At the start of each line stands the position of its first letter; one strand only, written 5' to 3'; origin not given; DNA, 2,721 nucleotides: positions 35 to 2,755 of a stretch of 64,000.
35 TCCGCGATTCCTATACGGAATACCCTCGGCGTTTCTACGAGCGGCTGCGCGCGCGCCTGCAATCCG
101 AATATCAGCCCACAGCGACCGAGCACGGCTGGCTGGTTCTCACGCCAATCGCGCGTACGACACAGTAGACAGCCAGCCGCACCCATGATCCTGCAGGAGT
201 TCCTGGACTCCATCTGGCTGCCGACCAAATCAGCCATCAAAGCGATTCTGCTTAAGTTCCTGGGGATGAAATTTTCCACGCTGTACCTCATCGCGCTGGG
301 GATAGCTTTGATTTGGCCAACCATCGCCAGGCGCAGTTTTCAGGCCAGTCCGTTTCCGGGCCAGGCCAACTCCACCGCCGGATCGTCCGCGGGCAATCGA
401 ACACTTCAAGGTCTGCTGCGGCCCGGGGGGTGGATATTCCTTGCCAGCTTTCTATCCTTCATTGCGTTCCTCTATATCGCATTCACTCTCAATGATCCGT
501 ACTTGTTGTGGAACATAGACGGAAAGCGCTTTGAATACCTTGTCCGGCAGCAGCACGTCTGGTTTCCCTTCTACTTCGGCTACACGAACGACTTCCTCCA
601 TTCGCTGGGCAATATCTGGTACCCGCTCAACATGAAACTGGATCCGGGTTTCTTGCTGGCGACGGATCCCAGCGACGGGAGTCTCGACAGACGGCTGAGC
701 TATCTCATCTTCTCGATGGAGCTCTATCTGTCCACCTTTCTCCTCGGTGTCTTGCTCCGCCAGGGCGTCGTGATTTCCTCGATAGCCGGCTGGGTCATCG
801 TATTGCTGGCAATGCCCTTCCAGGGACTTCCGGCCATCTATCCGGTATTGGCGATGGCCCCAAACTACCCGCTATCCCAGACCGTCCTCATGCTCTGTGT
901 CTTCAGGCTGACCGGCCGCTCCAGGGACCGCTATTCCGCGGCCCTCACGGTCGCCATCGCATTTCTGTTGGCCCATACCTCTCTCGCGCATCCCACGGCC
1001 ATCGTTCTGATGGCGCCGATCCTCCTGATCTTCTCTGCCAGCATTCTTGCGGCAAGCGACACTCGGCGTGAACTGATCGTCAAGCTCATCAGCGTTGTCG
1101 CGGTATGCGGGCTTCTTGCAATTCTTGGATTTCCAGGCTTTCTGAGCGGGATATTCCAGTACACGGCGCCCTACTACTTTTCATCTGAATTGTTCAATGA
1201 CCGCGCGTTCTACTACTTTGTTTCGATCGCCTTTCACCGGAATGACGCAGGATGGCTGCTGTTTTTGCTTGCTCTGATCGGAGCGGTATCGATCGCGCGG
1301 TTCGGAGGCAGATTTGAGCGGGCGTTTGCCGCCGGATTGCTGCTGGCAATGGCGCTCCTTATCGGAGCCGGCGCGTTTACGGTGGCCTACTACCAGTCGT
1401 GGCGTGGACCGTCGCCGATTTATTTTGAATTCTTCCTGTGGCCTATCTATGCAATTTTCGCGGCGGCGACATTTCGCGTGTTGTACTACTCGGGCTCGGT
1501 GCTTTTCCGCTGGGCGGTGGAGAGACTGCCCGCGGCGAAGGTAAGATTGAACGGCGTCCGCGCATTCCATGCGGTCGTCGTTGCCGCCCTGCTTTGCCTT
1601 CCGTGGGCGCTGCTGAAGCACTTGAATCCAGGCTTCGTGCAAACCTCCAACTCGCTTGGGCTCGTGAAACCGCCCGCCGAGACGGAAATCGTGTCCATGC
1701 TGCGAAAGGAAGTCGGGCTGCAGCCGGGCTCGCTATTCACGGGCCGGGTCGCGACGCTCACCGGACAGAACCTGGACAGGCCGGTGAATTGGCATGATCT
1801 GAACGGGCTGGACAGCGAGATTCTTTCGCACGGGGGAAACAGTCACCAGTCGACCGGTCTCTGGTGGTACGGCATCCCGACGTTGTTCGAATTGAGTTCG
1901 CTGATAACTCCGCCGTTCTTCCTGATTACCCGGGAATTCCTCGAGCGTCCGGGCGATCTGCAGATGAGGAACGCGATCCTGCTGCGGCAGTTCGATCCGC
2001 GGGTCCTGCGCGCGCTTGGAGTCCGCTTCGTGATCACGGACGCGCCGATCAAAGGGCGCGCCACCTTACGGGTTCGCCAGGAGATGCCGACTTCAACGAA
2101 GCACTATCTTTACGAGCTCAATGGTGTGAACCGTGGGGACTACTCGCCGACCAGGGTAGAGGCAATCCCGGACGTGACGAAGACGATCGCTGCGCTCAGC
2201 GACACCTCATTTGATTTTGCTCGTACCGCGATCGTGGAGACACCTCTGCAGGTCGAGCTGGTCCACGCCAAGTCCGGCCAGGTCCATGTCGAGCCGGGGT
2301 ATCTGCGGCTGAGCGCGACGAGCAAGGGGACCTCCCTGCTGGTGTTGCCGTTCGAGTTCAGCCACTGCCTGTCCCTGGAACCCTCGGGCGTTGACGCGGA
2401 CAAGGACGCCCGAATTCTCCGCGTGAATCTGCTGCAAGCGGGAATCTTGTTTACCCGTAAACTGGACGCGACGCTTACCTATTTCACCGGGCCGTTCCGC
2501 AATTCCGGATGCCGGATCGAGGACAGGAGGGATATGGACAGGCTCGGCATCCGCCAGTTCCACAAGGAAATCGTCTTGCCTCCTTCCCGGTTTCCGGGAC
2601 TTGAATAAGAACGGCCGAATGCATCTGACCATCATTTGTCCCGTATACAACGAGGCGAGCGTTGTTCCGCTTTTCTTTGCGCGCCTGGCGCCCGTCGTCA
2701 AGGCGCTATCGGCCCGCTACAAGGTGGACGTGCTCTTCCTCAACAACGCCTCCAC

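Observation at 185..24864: Three paralogous ~730-810 aa polytopic membrane proteins with a shared, unassigned C-terminal domain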

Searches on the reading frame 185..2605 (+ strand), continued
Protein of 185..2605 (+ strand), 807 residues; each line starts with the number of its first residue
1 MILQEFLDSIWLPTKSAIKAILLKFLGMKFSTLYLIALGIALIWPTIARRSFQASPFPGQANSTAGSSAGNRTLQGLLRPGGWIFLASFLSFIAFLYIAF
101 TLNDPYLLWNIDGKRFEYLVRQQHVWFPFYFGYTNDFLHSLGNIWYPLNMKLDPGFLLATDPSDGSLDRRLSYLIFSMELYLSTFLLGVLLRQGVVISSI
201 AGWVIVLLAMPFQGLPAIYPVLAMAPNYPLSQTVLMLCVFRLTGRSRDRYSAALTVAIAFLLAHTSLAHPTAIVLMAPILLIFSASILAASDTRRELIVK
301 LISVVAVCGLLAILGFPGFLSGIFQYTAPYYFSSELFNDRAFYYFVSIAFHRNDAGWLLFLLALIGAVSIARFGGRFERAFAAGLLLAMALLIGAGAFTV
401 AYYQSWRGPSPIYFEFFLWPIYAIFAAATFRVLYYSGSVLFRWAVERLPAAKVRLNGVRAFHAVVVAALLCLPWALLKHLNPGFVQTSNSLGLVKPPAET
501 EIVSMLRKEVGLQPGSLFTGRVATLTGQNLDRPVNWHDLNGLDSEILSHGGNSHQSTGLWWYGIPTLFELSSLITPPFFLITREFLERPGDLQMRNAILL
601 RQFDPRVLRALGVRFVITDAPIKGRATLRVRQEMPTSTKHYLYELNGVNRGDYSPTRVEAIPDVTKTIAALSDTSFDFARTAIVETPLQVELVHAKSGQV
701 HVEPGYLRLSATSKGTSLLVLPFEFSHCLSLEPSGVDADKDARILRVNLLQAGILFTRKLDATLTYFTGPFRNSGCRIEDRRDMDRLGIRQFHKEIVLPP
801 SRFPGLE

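Call 72: find_encoding_contigs(protein=P0113, flank=10000, max_places=1)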
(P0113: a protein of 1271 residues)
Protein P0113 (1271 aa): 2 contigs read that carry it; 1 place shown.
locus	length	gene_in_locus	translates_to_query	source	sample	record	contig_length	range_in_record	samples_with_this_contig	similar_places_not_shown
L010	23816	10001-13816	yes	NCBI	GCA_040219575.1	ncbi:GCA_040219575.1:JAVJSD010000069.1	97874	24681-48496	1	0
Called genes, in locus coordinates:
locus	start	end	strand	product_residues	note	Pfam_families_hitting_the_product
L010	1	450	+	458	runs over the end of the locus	PF07586:HXXSHH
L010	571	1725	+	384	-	-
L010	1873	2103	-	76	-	-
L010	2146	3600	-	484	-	PF07394:DUF1501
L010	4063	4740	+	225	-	PF13489:Methyltransf_23, PF08241:Methyltransf_11, PF08242:Methyltransf_12 (weak), PF13649:Methyltransf_25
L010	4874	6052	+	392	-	PF05219:DREV (faint), PF13489:Methyltransf_23, PF13847:Methyltransf_31 (faint), PF08241:Methyltransf_11, PF08242:Methyltransf_12, PF13649:Methyltransf_25 (weak)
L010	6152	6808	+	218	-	PF13489:Methyltransf_23, PF13847:Methyltransf_31, PF13649:Methyltransf_25, PF08241:Methyltransf_11, PF08242:Methyltransf_12 (weak)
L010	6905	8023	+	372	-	PF00676:E1_dh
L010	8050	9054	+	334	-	PF02779:Transket_pyr, PF02780:Transketolase_C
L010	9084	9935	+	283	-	PF00535:Glycos_transf_2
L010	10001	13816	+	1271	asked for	PF00754:F5_F8_type_C (weak)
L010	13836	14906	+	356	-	PF00106:adh_short (faint), PF01073:3Beta_HSD, PF01370:Epimerase, PF02719:Polysacc_synt_2, PF04321:RmlD_sub_bind, PF07993:NAD_binding_4 (weak), PF16363:GDP_Man_Dehyd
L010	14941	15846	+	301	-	PF00483:NTP_transferase, PF12804:NTP_transf_3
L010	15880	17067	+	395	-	PF00155:Aminotran_1_2, PF01041:DegT_DnrJ_EryC1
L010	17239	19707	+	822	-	-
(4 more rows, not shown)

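Call 73: find_encoding_contigs(protein=P0100, flank=8000, max_places=1)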
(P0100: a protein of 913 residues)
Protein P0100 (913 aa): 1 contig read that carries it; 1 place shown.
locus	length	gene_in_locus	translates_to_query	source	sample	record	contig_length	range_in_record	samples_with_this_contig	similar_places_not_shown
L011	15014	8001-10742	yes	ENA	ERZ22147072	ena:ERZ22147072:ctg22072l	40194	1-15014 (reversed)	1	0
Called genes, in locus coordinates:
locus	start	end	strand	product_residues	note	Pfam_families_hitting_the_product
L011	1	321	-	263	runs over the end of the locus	PF08238:Sel1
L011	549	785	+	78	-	-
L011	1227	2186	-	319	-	PF13489:Methyltransf_23, PF08241:Methyltransf_11, PF08242:Methyltransf_12, PF13649:Methyltransf_25, PF13847:Methyltransf_31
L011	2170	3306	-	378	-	PF00155:Aminotran_1_2 (weak), PF01041:DegT_DnrJ_EryC1, PF01053:Cys_Met_Meta_PP (weak)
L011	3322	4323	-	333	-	PF01073:3Beta_HSD (faint), PF01370:Epimerase, PF16363:GDP_Man_Dehyd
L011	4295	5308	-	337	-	PF00535:Glycos_transf_2, PF13641:Glyco_tranf_2_3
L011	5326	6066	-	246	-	-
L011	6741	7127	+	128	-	PF01527:HTH_Tnp_1, PF13518:HTH_28 (weak)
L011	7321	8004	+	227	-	-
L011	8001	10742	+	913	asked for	-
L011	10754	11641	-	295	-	PF00483:NTP_transferase, PF12804:NTP_transf_3 (weak)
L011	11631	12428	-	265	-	PF01370:Epimerase, PF04321:RmlD_sub_bind (faint), PF16363:GDP_Man_Dehyd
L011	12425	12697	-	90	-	PF01370:Epimerase (weak)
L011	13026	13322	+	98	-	PF13683:rve_3 (weak)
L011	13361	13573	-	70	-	-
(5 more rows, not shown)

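Call 74: find_encoding_contigs(protein=P0018, flank=8000, max_places=1)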
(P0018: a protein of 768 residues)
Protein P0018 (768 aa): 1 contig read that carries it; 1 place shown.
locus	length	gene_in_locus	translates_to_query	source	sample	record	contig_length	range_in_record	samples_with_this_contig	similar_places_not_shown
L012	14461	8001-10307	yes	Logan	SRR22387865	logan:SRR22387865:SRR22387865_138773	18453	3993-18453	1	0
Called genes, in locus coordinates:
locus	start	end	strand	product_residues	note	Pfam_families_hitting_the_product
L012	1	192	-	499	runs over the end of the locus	PF01467:CTP_transf_like, PF00294:PfkB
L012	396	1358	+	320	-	PF07021:MetW, PF13489:Methyltransf_23, PF13847:Methyltransf_31, PF08241:Methyltransf_11, PF08242:Methyltransf_12, PF13649:Methyltransf_25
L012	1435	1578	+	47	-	-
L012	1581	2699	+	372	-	-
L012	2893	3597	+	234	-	PF08889:WbqC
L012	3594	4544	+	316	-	PF00535:Glycos_transf_2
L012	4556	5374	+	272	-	PF02633:Creatininase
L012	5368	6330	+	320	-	PF04055:Radical_SAM, PF13186:SPASM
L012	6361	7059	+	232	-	PF01209:Ubie_methyltran (weak), PF13847:Methyltransf_31, PF08241:Methyltransf_11, PF08242:Methyltransf_12 (weak), PF13649:Methyltransf_25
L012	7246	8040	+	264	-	PF13489:Methyltransf_23, PF02390:Methyltransf_4 (faint), PF13649:Methyltransf_25, PF13847:Methyltransf_31, PF08241:Methyltransf_11, PF08242:Methyltransf_12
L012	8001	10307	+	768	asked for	-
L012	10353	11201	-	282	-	PF01370:Epimerase, PF04321:RmlD_sub_bind, PF16363:GDP_Man_Dehyd (weak)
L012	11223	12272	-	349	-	PF05050:Methyltransf_21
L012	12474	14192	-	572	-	PF00515:TPR_1 (faint), PF07719:TPR_2 (faint), PF13432:TPR_16 (faint)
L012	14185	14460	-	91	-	?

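Call 75: find_encoding_contigs(protein=P0127, flank=8000, max_places=1)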
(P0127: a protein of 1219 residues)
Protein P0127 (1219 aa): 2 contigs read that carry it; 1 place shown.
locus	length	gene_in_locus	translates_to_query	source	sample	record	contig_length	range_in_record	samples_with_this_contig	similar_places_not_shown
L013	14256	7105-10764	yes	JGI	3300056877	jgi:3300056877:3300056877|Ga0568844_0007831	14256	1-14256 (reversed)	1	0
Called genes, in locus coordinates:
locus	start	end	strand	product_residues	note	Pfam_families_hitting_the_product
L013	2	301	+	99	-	?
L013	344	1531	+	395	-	PF01041:DegT_DnrJ_EryC1, PF00155:Aminotran_1_2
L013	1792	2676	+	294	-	PF00535:Glycos_transf_2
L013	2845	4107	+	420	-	PF13489:Methyltransf_23, PF08241:Methyltransf_11 (weak), PF08242:Methyltransf_12 (weak)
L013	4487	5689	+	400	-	PF13489:Methyltransf_23, PF05219:DREV (weak), PF08241:Methyltransf_11, PF08242:Methyltransf_12, PF13649:Methyltransf_25 (weak), PF13847:Methyltransf_31 (faint)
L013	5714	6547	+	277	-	PF05721:PhyH (weak)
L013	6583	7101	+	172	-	-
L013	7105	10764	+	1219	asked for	PF00754:F5_F8_type_C, PF22633:F5_F8_type_C_2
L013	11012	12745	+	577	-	PF00884:Sulfatase, PF16347:SGSH_C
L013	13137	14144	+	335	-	PF01547:SBP_bac_1, PF13531:SBP_bac_11, PF13416:SBP_bac_8, PF13343:SBP_bac_6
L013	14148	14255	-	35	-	PF07394:DUF1501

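Call 95: find_related_loci(query=A3, collection=metagenome_contigs, flank=8000)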
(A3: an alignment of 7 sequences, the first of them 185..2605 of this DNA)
Query A3 (807 aa) in metagenome_contigs; peptide patterns used: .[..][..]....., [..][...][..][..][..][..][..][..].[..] (x = any residue, [..] = any of these).
392 stretches matched a pattern; 45 encode a relative of the query (tblastn E <= 1e-3); 44 distinct loci.
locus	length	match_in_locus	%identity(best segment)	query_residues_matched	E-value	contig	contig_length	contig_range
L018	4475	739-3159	100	1-807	0e+0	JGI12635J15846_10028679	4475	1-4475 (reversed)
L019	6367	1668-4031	79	19-807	0e+0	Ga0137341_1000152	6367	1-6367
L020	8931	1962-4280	75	30-806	0e+0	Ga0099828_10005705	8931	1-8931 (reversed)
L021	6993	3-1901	79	174-807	0e+0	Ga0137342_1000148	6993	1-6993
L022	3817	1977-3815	75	30-645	0e+0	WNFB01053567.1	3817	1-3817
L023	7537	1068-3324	75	22-807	0e+0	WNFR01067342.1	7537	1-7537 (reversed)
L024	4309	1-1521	75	298-806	0e+0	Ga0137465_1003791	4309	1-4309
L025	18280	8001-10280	66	27-807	0e+0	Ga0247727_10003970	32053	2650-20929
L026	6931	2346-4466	42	83-789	7e-171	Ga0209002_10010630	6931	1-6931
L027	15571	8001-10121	42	83-789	5e-170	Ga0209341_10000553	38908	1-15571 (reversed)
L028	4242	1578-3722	43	91-807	2e-165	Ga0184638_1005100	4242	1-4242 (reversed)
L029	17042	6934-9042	39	84-789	2e-152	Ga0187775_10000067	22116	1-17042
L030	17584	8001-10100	39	91-790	9e-149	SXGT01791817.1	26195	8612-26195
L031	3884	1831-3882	41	102-783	2e-150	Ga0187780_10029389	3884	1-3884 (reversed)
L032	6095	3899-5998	39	80-787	9e-146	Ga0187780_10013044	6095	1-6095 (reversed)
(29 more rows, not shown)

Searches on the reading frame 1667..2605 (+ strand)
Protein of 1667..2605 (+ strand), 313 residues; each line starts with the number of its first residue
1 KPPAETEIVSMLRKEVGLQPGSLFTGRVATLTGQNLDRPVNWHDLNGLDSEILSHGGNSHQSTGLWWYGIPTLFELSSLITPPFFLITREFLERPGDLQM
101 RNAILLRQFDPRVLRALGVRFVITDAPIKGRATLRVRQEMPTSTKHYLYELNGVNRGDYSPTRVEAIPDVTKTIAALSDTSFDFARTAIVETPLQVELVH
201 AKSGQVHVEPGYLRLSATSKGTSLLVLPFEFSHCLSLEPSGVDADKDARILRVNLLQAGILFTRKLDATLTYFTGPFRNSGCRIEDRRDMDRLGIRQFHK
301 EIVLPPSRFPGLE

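Call 46: predict_structure(alignment_id=A4)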
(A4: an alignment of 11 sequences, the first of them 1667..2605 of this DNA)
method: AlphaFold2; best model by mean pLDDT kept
length: 313 residues; sequences in the alignment: 11
mean_pLDDT: 85.6   pTM: 0.87
mean pLDDT of the five models: 85.6, 83.1, 82.7, 81.9, 81.3
residues with pLDDT >= 90: 164; 70-90: 100; 50-70: 47; < 50: 2
segments of 3 or more residues with pLDDT < 50: none
pLDDT, mean of each block of 10 residues (from residue 1): 82 94 95 85 77 63 80 70 86 84 82 96 91 91 83 96 93 94 97 94 95 95 96 92 89 95 97 66 83 69 55 48
secondary structure, 60 per line:
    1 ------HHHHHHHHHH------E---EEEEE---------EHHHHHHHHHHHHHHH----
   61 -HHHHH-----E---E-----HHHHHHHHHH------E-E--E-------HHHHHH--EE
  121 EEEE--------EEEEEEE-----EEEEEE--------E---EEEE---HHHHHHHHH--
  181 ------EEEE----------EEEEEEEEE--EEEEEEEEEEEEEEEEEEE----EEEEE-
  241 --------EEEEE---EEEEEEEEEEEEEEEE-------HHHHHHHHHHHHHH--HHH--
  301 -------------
elements in order: H7-16 E27-31 H42-56 H62-66 H82-91 H111-116 E119-124 E133-139 E145-150 E163-166 H170-178 E187-190 E201-209 E212-230 E235-239 E249-253 E257-272 H280-293

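Call 50: fold_search(model_id=the predicted structure, library=pdb)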
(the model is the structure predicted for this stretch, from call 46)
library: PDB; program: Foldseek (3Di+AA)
matches with E <= 10: 484; with E <= 0.001: 0
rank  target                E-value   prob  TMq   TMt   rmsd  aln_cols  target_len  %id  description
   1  6jyz                  1.0e-01  0.35  0.14  0.10   7.0        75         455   13  Crystal structure of endogalactoceramidase (released 2019-10-02)
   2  6tc6_C                1.8e-01  0.11  0.08  0.10  14.2        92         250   13  Crystal structure of MutM from Neisseria meningitidis (released 2020-10-14)
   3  2ead_B                1.9e-01  0.57  0.17  0.07   4.3        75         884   12  Crystal structure of 1,2-a-L-fucosidase from Bifidobacterium bifidum in complex with substrate (released 2007-04-24)
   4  3sat_A                2.0e-01  0.10  0.08  0.10  14.7        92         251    4  MUTM Slanted complex 6 with R112A mutation (released 2012-01-11)
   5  3u6c_A                2.5e-01  0.10  0.07  0.09  12.1        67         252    3  MutM set 1 ApGo (released 2012-04-25)
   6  4g4n_A                2.5e-01  0.09  0.08  0.10  14.6        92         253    3  MutM containing M77A mutation bound to undamaged DNA (released 2013-02-20)
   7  3gpp_A                2.5e-01  0.08  0.08  0.09  13.1        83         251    6  MutM encountering an intrahelical 8-oxoguanine (oxoG) lesion in EC3-T224P complex (released 2009-11-10)
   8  2gd9_A                2.7e-01  0.12  0.17  0.27  12.4       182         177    9  Crystal structure of a putative dihydrofolate reductase (bsu40760, yyap) from bacillus subtilis at 2.30 A resolution (released 2006-03-28)
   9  2f5p_A                3.2e-01  0.08  0.09  0.10  12.1        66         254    3  MutM crosslinked to undamaged DNA sampling A:T base pair IC2 (released 2006-03-07)
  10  3w0f                  3.2e-01  0.06  0.09  0.10  13.3       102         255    4  Crystal structure of mouse Endonuclease VIII-LIKE 3 (mNEIL3) (released 2013-01-16)
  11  4g4q_A                3.4e-01  0.08  0.08  0.09  14.6        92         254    3  MutM containing F114A mutation bound to undamaged DNA (released 2013-02-20)
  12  3gq3_A                3.4e-01  0.07  0.08  0.09  12.4        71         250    1  MutM encountering an intrahelical 8-oxoguanine (oxoG) lesion in EC5-loop deletion complex (released 2009-11-10)
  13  4g4r_A                3.4e-01  0.07  0.07  0.09  12.0        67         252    3  MutM containing F114A mutation bound to oxoG-containing DNA (released 2013-02-20)
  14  3sas_A                3.4e-01  0.03  0.07  0.08  15.7        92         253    4  MUTM Slanted complex 4 with R112A mutation (released 2012-01-11)
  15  7xh4                  3.6e-01  0.06  0.12  0.18  11.5       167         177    9  Dihydrofolate Reductase-like Protein SacH in safracin biosynthesis complex with safracin A (released 2023-02-08)
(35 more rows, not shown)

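Call 101: fold_search(model_id=the predicted structure, library=viral)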
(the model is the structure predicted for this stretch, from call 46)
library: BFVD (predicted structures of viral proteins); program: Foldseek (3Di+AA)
matches with E <= 10: 547; with E <= 0.001: 0
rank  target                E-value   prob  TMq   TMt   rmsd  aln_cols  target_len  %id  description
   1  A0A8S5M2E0            1.0e-02  0.33  0.15  0.16  15.6       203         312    9  Uncharacterized protein [Siphoviridae sp. cttDR14]
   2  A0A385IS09            1.6e-02  0.15  0.15  0.12  39.3       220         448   11  (no name in the UniProt tables at hand)
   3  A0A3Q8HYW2            3.1e-02  0.12  0.12  0.14  22.6       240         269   10  (no name in the UniProt tables at hand)
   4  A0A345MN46            5.3e-02  0.03  0.08  0.06  23.1       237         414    8  (no name in the UniProt tables at hand)
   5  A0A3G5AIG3            6.0e-02  0.80  0.17  0.38  10.4       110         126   13  Uncharacterized protein [Sylvanvirus sp.]
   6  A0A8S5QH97            6.4e-02  0.23  0.13  0.25   9.7       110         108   18  Uncharacterized protein [Siphoviridae sp. ctsi73]
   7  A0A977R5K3            6.4e-02  0.04  0.10  0.06  20.0       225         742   12  Coat protein [Conidiobolus chlamydosporus totivirus 1]
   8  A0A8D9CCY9            6.8e-02  0.03  0.10  0.09  27.2       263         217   10  Uncharacterized protein [uncultured marine phage]
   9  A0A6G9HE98            7.2e-02  0.06  0.13  0.11  18.4       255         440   12  Dihydrofolate reductase [Panulirus argus virus 1]
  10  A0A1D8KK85            8.6e-02  0.23  0.16  0.09   7.5       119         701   13  Uncharacterized protein [Synechococcus phage S-CAM3]
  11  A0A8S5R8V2            9.1e-02  0.35  0.15  0.31  10.1       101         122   11  Uncharacterized protein [virus sp. cti5L29]
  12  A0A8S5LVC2            9.1e-02  0.09  0.14  0.17  19.1       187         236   10  Tail fiber protein [Podoviridae sp. ctrub15]
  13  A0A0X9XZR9            1.0e-01  0.04  0.10  0.07  18.2       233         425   10  Protein G10 [Vespertilionid gammaherpesvirus 1]
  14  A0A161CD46            1.1e-01  0.28  0.14  0.26  14.9       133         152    7  Tlp20 [Mocis latipes granulovirus]
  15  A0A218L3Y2            1.2e-01  0.25  0.14  0.10   7.3        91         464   10  Tail fiber protein [Pseudomonas phage vB_PaeM_G1]
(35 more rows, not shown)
